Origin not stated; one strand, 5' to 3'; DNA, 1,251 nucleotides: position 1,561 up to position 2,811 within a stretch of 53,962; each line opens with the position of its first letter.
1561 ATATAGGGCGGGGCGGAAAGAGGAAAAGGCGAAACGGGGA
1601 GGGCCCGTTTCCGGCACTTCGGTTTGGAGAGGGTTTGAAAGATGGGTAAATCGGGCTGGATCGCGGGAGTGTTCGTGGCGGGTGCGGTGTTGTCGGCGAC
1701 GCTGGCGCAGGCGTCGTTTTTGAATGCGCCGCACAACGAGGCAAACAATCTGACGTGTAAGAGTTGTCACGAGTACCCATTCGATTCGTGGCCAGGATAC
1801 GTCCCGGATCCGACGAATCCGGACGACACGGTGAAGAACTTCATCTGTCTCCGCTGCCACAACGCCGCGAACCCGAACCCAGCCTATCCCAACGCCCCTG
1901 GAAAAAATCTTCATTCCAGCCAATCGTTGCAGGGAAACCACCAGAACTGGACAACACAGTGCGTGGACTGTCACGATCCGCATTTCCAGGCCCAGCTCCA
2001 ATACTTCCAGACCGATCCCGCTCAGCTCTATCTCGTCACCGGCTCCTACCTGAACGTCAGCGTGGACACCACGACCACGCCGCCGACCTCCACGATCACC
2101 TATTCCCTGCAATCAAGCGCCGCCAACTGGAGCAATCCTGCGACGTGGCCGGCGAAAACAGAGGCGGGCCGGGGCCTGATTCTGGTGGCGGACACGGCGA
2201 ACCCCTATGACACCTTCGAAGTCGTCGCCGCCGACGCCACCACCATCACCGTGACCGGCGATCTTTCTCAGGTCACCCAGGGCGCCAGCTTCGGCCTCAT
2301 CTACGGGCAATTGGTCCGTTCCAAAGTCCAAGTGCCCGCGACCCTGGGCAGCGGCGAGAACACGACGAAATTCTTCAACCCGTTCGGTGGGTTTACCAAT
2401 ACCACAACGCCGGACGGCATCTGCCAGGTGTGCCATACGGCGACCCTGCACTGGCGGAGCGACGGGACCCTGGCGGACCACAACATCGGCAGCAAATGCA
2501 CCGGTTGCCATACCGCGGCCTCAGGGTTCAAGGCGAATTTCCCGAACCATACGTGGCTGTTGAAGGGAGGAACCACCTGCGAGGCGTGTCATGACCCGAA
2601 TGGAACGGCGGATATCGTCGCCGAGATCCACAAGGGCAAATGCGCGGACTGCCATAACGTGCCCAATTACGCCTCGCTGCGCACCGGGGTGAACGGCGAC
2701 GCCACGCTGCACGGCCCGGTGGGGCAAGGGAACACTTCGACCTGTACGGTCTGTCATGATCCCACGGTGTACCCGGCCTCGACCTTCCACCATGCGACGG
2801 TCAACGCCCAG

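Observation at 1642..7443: Giant secreted 43-heme cytochrome fused to cadherin-like and Ig-like surface domains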

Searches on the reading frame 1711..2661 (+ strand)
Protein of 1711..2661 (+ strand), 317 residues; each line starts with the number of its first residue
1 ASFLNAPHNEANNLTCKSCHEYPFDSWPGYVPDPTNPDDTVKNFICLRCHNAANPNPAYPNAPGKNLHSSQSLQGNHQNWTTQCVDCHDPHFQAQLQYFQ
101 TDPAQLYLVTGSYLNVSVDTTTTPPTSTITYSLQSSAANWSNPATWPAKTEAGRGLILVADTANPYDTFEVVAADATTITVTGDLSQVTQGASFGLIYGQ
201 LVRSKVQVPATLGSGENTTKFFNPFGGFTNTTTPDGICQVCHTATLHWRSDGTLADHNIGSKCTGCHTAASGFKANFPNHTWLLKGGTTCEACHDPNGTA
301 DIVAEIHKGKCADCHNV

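Call 54: predict_structure(alignment_id=A2)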
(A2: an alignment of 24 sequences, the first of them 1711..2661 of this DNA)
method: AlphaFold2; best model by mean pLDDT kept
length: 317 residues; sequences in the alignment: 24
mean_pLDDT: 58.8   pTM: 0.46
mean pLDDT of the five models: 58.8, 57.5, 54.9, 52.6, 51.1
residues with pLDDT >= 90: 27; 70-90: 63; 50-70: 102; < 50: 125
segments of 3 or more residues with pLDDT < 50: 1-12, 24-26, 69-80, 93-101, 151-154, 199-206, 216-285
pLDDT, mean of each block of 10 residues (from residue 1): 34 58 53 68 71 64 55 41 57 44 70 96 87 85 69 64 69 86 84 76 46 46 36 36 37 40 40 34 49 64 62 60
secondary structure, 60 per line:
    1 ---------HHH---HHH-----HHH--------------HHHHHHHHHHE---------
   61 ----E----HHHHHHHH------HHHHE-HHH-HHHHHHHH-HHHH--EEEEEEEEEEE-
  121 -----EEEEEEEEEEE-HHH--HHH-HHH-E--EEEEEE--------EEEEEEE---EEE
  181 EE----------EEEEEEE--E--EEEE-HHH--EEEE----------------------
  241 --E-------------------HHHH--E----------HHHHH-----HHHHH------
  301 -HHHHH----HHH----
elements in order: H41-50 H70-77 H84-87 H94-101 H103-106 E109-119 E126-136 E154-159 E168-174 E178-182 E193-199 E205-208 E215-218 H263-266 H280-284 H290-294 H302-306

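Call 57: fold_search(model_id=the predicted structure, library=pdb)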
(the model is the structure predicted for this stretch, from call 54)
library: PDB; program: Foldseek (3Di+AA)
matches with E <= 10: 537; with E <= 0.001: 0
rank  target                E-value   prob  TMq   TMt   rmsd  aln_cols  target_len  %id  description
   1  4b3f                  2.9e-02  0.94  0.20  0.11   5.5       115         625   16  crystal structure of Ighmbp2 helicase (released 2012-09-26)
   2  1wk0_MODEL_1_A        5.9e-02  0.18  0.14  0.24   8.5       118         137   14  Solution structure of Fibronectin type III domain derived from human KIAA0970 protein (released 2004-11-29)
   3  1qfy_B                7.1e-02  0.60  0.18  0.19   8.9       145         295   10  PEA FNR Y308S MUTANT IN COMPLEX WITH NADP+ (released 1999-04-27)
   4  1qga_A                1.0e-01  0.60  0.18  0.18   7.4       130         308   11  PEA FNR Y308W MUTANT IN COMPLEX WITH NADP+ (released 1999-04-27)
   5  4af7_B                1.2e-01  0.41  0.17  0.18   6.6       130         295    9  PEA FNR C266M MUTANT (released 2012-05-30)
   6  1qg0_A                1.4e-01  0.47  0.17  0.19   6.3       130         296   10  WILD-TYPE PEA FNR (released 1999-04-27)
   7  8xcg_Z                1.6e-01  0.66  0.19  0.11  13.2       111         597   16  Tail tip complex of bacteriophage lambda in the open state (released 2024-05-01)
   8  3s46_A                1.8e-01  0.66  0.17  0.15   4.3       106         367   10  The crystal structure of alanine racemase from streptococcus pneumoniae (released 2011-06-22)
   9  1frn                  2.0e-01  0.41  0.17  0.18   7.5       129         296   12  THE INVOLVEMENT OF SER96 IN THE CATALYTIC MECHANISM OF FERREDOXIN-NADP+ REDUCTASE: STRUCTURE-FUNCTION RELATIONSHIP AS ST (released 1995-07-10)
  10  6fkf_C                2.1e-01  0.63  0.15  0.10   4.2        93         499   14  Chloroplast F1Fo conformation 1 (released 2018-05-23)
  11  1fnb                  2.1e-01  0.35  0.18  0.18   6.3       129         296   11  REFINED CRYSTAL STRUCTURE OF SPINACH FERREDOXIN REDUCTASE AT 1.7 ANGSTROMS RESOLUTION: OXIDIZED, REDUCED, AND 2'-PHOSPHO (released 1995-04-20)
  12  2dy3_D                2.2e-01  0.47  0.18  0.17   5.5        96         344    7  Crystal Structure of alanine racemase from Corynebacterium glutamicum (released 2007-09-11)
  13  1ogj                  2.2e-01  0.41  0.19  0.20   7.6       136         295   10  FERREDOXIN:NADP+ REDUCTASE MUTANT WITH LEU 263 REPLACED BY PRO (L263P) (released 2003-09-25)
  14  3wbk_A                2.2e-01  0.38  0.17  0.10  10.1       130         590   13  crystal structure analysis of eukaryotic translation initiation factor 5B and 1A complex (released 2014-11-19)
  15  2bmw                  2.4e-01  0.41  0.19  0.20   7.6       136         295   10  Ferredoxin: NADP+ Reductase Mutant With Thr 155 Replaced By Gly, Ala 160 Replaced By Thr, Leu 263 Replaced By Pro, Arg 2 (released 2006-06-22)
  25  1b2r                  3.4e-01  0.33  0.19  0.20   7.5       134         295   10  FERREDOXIN-NADP+ REDUCTASE (MUTATION: E 301 A) (released 1999-12-15)
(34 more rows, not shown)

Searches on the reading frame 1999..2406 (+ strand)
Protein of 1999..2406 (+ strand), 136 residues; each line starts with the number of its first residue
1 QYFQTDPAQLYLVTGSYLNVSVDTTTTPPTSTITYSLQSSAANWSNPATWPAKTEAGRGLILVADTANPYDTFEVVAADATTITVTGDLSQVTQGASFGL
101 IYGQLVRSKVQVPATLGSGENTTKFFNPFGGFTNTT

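Call 28: search_protein_families(library=pfam, proteins=[window:1999-2406:+], max_evalue=1)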
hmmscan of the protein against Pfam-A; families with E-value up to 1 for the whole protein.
window:1999-2406:+ (136 aa): 1 family
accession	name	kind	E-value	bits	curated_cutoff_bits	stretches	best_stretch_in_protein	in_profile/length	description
PF11751.14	PorP_SprF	-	0.019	14.9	22.3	1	52-112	62-118/273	Type IX secretion system membrane protein PorP/SprF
